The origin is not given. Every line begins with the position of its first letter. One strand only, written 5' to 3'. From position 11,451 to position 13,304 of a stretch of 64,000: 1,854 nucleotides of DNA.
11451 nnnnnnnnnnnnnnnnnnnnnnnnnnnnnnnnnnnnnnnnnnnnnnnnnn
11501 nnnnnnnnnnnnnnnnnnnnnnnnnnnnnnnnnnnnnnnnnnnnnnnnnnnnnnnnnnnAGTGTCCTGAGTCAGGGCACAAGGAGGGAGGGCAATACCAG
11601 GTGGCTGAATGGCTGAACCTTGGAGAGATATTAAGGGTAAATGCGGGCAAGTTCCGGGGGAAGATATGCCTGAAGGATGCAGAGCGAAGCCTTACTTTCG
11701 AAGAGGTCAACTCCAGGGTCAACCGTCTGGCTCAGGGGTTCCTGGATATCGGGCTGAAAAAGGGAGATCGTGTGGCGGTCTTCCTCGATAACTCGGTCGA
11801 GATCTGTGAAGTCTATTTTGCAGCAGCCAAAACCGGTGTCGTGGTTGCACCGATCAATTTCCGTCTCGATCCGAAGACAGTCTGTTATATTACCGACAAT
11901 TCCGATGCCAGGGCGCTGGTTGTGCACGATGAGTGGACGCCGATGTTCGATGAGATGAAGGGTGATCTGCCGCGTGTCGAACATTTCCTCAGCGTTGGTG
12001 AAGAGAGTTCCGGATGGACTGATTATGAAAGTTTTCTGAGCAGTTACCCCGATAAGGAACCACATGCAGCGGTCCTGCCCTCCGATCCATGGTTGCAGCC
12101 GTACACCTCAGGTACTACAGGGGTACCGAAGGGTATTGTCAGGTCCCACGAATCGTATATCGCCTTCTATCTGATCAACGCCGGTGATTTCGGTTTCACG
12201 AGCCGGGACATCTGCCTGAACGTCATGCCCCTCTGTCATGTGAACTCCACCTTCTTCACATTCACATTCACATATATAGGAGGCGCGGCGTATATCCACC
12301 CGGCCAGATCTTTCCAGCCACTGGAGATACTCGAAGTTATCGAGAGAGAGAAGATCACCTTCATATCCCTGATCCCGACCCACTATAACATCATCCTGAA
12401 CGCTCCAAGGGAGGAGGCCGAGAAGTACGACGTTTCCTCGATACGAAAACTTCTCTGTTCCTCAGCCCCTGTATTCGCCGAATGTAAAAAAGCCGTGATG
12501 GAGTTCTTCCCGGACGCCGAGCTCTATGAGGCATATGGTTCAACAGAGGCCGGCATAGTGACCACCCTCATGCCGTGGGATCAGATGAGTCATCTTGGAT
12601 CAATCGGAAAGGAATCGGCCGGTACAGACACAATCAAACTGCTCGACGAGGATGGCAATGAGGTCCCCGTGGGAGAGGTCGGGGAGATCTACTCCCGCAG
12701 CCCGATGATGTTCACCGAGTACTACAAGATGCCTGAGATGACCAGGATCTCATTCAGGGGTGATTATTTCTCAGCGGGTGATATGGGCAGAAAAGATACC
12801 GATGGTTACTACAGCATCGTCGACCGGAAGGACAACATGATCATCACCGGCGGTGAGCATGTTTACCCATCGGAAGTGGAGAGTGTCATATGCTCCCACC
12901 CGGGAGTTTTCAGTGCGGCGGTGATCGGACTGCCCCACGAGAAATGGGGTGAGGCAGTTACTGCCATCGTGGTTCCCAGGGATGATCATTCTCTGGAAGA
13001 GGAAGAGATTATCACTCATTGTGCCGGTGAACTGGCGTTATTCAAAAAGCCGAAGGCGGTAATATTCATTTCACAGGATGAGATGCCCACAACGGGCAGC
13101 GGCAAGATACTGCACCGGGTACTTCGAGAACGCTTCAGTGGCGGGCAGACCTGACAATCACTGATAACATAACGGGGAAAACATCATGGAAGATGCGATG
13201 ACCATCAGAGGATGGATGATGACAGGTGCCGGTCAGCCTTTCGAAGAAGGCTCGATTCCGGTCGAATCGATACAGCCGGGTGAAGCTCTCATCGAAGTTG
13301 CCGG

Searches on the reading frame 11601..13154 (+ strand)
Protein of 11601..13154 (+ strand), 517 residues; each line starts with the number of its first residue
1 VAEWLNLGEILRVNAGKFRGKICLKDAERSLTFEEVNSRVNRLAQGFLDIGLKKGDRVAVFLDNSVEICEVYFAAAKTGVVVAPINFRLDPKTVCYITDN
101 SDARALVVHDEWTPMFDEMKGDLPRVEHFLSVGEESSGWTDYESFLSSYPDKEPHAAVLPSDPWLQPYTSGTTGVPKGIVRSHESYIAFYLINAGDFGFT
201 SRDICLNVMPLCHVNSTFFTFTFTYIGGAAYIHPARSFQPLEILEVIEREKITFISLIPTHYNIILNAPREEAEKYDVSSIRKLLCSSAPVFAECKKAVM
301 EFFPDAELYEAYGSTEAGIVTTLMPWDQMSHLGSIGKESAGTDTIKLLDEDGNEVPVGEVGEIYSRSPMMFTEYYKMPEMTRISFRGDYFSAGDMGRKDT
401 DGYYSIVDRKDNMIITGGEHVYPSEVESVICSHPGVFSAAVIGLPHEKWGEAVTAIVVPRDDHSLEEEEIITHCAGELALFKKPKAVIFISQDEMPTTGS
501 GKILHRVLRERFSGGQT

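Call 25: search_protein_families(library=pfam, proteins=[window:11601-13154:+], max_evalue=0.0001)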
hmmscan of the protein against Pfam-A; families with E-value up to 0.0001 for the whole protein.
window:11601-13154:+ (517 aa): 2 families
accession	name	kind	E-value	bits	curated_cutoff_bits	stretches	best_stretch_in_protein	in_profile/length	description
PF00501.34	AMP-binding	-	6.3e-83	279.1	29.9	1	12-375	2-384/384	AMP-binding enzyme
PF13193.12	AMP-binding_C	-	6e-20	72.4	24.5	1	425-502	1-76/76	AMP-binding enzyme C-terminal domain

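Call 29: search_protein_families(library=ncbifam, proteins=[window:11601-13154:+], max_evalue=1e-10)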
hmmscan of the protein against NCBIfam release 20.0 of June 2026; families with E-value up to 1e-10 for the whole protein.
window:11601-13154:+ (517 aa): 99 families (the best 25 are shown)
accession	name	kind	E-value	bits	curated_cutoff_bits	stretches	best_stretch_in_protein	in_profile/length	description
NF004837.0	PRK06187.1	subfamily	4.5e-133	444.3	476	1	5-516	8-526/531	long-chain-fatty-acid--CoA ligase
NF006182.0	PRK08316.1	subfamily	2.6e-120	402.4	663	1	7-514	13-519/523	fatty acyl-CoA synthetase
NF009071.0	PRK12406.1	subfamily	4.2e-93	312.5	701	1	26-512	8-502/510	acyl-CoA synthetase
NF005676.0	PRK07470.1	equivalog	1.7e-91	307.5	774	1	5-512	20-529/544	acyl-CoA synthetase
NF005857.1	PRK07786.1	exception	1e-88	298.1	733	1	24-513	28-513/513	fatty-acid--CoA ligase FadD5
NF005307.0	PRK06839.1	equivalog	1.3e-88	297.8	748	1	21-509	18-490/496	o-succinylbenzoate--CoA ligase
NF052269.1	Staph_lig_FadD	equivalog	6e-87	292.1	650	1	28-507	25-488/499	long-chain-fatty-acid--CoA ligase FadD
NF005863.0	PRK07798.1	subfamily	1.1e-86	291.5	543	1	6-504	5-523/540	acyl-CoA synthetase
NF005702.0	PRK07514.1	subfamily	3.8e-85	286.1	558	1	21-513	19-501/506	malonyl-CoA synthase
NF038341.1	ligase_FadD4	exception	5.4e-83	279.1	850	1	19-513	11-505/506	fatty-acid--CoA ligase FadD4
NF009233.0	PRK12583.1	subfamily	7.6e-83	278.8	832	2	160-511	200-549/558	fatty acid CoA ligase family protein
NF004797.0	PRK06145.1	equivalog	1.7e-81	274.1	850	1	6-514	3-497/499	acyl-CoA synthetase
NF006020.0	PRK08162.1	subfamily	1.1e-78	265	677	1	27-512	41-538/545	acyl-CoA synthetase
NF004808.0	PRK06155.1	equivalog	6.8e-75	252.3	722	1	7-511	23-521/542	ATP-dependent acyl-CoA ligase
TIGR03098.1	ligase_PEP_1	hypoth_equivalog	1.5e-74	251.3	592.35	1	7-509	2-515/517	acyl-CoA ligase (AMP-forming), exosortase A system-associated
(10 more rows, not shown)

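Call 65: search_solved_structures(query=window:11601-13151:+, max_evalue=1e-30)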
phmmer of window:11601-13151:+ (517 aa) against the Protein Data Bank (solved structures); distinct sequences matched with E-value up to 1e-30: 98 (the best 60 are shown).
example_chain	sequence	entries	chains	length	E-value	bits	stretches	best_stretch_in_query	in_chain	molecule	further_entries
3r44_A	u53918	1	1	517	1.6e-73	251.6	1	28-514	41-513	fatty acyl CoA synthetase FADD13 (FATTY-ACYL-CoA SYNTHETASE)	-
8r2q_A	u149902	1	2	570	2.4e-73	251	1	27-513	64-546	Probable fatty-acid-CoA ligase FadD5 (Fatty-acid-CoA synthetase) (Fatty-acid-CoA synthase)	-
8weu_A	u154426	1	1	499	8.6e-69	236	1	28-513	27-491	Fatty-acyl-CoA synthase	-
8wev_A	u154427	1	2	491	1.1e-68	235.7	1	28-512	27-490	Feruloyl-CoA Synthetase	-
4fuq_A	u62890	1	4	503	5.9e-64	220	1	29-512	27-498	Malonyl CoA synthetase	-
4fut_A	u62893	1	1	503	4e-63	217.3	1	29-512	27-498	Malonyl CoA synthetase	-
4gxr_A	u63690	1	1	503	1.8e-62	215.1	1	29-512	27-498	Malonyl CoA synthetase, Benzoate-CoA ligase Chimeric protein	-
1ult_A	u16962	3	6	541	7.2e-62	213.2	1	4-513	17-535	long chain fatty acid-CoA ligase | long-chain-fatty-acid-CoA synthetase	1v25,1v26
8r2r_A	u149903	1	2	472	3.8e-60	207.5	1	27-435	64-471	Probable fatty-acid-CoA ligase FadD5 (Fatty-acid-CoA synthetase) (Fatty-acid-CoA synthase)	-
4gxq_A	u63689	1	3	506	5.2e-60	207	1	29-512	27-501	Malonyl CoA synthetase, Benzoate-CoA ligase Chimeric protein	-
4wv3_A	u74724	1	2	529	5.7e-59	203.6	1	6-509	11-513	Anthranilate-CoA ligase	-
8hsy_A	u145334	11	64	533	1.1e-57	199.4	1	31-509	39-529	Acyl-acyl carrier protein synthetase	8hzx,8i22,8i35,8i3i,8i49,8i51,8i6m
8jyl_A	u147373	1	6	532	1.1e-57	199.4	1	31-508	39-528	Acyl-acyl carrier protein synthetase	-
8ivi_A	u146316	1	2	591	1.1e-57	199.3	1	25-515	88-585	Medium/long-chain-fatty-acid--CoA ligase FadD8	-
3ivr_A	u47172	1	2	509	3.5e-57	197.7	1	6-503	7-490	Putative long-chain-fatty-acid CoA ligase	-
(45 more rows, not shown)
